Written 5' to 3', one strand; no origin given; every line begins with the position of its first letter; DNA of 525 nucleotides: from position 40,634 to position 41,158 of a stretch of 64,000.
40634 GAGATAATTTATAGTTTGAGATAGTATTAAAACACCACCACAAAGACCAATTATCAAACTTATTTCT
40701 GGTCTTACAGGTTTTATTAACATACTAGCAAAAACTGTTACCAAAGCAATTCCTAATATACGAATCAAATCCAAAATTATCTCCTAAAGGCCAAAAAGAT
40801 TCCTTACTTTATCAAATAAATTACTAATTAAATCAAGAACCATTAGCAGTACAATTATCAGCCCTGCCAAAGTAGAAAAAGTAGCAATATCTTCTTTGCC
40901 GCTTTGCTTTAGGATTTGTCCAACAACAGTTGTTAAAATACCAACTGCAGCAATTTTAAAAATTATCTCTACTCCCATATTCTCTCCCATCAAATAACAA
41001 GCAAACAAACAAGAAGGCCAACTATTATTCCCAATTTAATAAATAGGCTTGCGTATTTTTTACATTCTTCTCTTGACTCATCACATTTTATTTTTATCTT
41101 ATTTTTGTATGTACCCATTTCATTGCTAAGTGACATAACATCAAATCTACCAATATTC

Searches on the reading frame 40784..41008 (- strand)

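Call 44: search_protein_families(library=pfam, proteins=[window:40784-41008:-], max_evalue=0.001)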
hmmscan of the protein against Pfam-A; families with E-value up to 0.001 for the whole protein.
window:40784-41008:- (74 aa): 1 family
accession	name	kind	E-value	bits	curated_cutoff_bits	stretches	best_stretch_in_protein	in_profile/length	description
PF06686.16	SpoIIIAC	-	5.8e-19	68.4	24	1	16-71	1-56/56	Stage III sporulation protein AC/AD protein family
